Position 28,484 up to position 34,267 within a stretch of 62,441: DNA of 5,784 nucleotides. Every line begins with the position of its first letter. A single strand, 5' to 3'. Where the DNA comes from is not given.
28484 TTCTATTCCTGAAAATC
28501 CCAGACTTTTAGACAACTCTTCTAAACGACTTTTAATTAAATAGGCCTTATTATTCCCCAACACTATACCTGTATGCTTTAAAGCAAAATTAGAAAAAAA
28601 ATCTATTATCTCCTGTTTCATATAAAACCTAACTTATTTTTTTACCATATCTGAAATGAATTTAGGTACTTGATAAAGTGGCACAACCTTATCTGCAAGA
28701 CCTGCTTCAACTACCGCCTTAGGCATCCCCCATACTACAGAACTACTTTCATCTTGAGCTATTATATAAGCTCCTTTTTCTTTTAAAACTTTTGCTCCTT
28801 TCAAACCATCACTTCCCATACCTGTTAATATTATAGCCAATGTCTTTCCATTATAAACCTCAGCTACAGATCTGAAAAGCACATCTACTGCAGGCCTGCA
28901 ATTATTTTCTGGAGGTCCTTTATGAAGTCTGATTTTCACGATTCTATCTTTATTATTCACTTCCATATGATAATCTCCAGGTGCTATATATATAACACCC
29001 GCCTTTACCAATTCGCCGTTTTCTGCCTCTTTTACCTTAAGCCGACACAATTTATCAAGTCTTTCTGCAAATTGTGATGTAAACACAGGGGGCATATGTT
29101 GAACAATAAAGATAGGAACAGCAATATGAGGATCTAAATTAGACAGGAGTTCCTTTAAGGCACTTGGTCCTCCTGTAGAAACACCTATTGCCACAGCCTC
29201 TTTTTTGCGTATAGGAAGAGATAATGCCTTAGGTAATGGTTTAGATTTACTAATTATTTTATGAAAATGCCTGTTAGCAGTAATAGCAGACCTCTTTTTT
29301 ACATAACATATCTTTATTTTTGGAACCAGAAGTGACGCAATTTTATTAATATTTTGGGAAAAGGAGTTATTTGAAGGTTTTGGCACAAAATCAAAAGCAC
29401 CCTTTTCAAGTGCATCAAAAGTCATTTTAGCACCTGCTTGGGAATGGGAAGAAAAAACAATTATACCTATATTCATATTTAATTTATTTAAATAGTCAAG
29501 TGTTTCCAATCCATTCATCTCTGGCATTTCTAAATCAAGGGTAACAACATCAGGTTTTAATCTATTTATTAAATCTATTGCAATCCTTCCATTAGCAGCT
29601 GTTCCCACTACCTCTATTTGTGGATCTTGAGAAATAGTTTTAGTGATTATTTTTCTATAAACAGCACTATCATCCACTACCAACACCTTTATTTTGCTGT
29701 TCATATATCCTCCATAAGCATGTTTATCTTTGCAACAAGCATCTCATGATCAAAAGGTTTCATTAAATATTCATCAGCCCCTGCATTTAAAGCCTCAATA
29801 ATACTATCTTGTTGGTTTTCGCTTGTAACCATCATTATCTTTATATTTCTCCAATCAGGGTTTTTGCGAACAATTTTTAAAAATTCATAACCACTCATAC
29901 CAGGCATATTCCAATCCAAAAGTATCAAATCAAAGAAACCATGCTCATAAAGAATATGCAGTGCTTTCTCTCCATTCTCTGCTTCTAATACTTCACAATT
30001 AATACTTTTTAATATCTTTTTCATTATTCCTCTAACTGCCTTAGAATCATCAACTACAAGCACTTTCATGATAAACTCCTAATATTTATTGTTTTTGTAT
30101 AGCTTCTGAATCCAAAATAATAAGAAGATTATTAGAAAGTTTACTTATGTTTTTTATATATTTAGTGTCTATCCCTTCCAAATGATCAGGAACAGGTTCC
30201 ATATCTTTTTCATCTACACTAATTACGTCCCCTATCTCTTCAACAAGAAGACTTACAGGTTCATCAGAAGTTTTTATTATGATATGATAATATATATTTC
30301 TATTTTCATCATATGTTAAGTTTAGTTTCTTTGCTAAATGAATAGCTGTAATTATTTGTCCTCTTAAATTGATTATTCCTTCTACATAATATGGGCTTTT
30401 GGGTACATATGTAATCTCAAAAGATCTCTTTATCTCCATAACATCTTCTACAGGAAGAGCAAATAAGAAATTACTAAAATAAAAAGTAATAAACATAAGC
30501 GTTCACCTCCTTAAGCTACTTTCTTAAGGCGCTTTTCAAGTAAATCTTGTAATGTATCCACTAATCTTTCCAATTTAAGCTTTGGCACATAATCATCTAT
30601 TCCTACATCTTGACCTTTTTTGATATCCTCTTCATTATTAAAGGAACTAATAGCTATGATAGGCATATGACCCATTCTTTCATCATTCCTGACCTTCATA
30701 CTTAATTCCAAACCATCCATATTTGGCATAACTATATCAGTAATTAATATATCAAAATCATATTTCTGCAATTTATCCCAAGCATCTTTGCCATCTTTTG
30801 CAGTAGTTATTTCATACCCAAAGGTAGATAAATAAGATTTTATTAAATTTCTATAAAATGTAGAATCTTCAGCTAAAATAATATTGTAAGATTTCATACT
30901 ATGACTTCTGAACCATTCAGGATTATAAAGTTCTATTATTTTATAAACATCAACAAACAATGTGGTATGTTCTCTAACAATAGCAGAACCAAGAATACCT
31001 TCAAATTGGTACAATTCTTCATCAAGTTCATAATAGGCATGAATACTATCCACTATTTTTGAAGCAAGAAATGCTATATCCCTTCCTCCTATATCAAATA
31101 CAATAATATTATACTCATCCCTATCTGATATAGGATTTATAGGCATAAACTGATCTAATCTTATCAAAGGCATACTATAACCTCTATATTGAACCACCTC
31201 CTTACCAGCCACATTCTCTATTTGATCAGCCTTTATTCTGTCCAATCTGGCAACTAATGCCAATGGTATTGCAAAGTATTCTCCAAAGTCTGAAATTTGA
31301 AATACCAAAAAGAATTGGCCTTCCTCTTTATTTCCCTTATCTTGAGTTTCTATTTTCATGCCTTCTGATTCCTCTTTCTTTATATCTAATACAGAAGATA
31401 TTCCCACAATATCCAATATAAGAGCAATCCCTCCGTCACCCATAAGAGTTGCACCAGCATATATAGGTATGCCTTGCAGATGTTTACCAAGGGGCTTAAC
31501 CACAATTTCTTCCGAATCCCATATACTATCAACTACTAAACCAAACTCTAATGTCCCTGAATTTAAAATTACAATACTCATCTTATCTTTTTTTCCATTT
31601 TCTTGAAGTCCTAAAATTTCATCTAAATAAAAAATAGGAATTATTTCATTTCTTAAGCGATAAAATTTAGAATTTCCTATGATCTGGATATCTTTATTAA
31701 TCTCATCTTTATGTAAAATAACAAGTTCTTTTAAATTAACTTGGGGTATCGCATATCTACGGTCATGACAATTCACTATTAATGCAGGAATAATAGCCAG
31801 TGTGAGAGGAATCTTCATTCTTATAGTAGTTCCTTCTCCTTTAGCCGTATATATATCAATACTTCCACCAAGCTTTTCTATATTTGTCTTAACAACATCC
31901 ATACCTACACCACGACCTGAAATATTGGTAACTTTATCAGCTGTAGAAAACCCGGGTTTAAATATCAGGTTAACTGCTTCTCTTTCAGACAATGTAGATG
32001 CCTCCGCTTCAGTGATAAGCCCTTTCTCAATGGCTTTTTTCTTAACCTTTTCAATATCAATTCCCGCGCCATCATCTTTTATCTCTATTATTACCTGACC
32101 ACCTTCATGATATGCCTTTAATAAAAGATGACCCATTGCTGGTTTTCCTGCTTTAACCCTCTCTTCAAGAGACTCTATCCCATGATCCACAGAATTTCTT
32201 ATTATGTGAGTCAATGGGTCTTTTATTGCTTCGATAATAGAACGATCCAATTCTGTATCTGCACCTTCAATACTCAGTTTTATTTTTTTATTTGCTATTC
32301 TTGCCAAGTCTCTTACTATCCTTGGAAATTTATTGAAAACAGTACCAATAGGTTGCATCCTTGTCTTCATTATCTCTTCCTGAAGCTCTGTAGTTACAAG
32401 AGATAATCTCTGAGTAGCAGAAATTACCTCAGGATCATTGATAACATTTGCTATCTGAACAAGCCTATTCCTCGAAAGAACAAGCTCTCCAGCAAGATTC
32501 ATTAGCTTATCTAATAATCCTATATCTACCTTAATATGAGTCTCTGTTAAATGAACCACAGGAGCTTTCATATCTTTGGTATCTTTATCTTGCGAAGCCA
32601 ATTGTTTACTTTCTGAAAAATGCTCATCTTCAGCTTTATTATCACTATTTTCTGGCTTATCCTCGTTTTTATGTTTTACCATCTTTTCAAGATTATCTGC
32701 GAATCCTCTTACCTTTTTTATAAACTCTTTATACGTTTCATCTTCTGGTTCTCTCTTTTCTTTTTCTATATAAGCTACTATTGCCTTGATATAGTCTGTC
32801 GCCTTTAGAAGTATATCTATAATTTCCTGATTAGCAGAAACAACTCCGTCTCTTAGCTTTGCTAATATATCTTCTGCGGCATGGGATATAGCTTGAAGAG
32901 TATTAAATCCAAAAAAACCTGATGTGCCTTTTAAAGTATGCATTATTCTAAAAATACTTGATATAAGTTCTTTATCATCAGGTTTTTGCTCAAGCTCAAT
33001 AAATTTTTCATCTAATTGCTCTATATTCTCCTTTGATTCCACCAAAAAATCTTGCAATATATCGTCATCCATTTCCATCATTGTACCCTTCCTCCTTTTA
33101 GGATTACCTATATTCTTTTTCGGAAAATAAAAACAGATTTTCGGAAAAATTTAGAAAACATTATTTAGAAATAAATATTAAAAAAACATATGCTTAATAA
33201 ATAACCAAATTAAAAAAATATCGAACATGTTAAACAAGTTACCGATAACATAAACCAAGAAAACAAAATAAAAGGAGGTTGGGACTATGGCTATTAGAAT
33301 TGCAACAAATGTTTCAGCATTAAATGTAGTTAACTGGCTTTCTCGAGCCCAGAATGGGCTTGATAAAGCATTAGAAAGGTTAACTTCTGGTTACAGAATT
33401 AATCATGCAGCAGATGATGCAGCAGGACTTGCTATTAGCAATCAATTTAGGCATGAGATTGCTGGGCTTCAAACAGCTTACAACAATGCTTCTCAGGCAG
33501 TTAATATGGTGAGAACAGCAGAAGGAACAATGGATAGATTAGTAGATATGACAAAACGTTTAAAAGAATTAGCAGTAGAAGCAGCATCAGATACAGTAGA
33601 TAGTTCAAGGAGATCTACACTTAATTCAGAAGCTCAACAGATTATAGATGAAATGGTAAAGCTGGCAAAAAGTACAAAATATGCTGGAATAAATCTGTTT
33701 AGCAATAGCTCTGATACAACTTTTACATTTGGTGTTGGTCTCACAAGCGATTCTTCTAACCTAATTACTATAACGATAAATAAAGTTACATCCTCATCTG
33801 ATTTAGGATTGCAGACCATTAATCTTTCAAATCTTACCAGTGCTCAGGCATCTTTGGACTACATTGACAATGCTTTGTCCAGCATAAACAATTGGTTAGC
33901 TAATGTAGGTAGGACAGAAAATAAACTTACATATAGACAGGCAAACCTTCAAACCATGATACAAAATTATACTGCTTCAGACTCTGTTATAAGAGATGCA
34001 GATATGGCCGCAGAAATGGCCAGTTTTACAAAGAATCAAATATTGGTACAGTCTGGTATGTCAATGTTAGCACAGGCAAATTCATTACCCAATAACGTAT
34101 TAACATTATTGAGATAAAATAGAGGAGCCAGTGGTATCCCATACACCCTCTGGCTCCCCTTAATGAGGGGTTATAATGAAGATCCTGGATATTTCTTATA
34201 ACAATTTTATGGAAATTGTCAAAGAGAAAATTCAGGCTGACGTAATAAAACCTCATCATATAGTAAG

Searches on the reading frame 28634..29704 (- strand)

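Call 50: search_protein_families(library=pfam, proteins=[window:28634-29704:-], max_evalue=0.000001)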
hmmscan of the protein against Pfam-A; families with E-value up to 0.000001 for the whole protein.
window:28634-29704:- (356 aa): 2 families
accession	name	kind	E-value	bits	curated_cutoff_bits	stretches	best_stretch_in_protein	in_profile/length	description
PF01339.22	CheB_methylest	-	4.9e-70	235.2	24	1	171-350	1-174/174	CheB methylesterase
PF00072.30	Response_reg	-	2.6e-24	86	30.2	1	7-113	1-103/111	Response regulator receiver domain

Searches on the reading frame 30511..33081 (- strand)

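Call 50: search_protein_families(library=pfam, proteins=[window:30511-33081:-], max_evalue=0.000001)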
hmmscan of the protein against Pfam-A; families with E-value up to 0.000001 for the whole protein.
window:30511-33081:- (856 aa): 5 families
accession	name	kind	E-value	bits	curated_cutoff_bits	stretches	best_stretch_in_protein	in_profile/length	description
PF01584.24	CheW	-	1e-33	116.3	23.5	2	433-561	2-133/138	CheW-like domain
PF00072.30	Response_reg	-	1e-23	84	30.2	1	734-843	1-109/111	Response regulator receiver domain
PF02518.31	HATPase_c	-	7e-18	65.5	26.4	1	288-427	4-110/111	Histidine kinase-, DNA gyrase B-, and HSP90-like ATPase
PF02895.20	H-kinase_dim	-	8.7e-16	58.6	23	1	182-240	3-68/68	Signal transducing histidine kinase, homodimeric domain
PF01627.28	Hpt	-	3.8e-15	56.3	24.6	1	7-95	1-78/84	Hpt domain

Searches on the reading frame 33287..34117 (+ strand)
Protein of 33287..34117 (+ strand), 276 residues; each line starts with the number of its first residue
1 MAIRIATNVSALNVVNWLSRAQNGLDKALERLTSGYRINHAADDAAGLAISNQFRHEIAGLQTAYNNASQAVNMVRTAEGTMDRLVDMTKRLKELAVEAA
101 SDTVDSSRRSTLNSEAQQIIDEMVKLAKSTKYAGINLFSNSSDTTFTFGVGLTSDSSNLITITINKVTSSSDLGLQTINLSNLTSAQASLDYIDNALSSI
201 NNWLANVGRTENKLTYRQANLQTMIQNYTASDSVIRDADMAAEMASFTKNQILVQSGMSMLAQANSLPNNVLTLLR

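Call 50: search_protein_families(library=pfam, proteins=[window:33287-34117:+], max_evalue=0.000001)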
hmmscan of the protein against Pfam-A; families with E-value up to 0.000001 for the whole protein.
window:33287-34117:+ (276 aa): 2 families
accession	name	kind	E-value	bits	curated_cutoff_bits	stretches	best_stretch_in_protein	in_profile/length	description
PF00669.25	Flagellin_N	-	7.2e-34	117.3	26.6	1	5-141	1-137/139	Bacterial flagellin N-terminal helical region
PF00700.27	Flagellin_C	-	2.3e-21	76.3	23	1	190-275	1-86/86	Bacterial flagellin C-terminal helical region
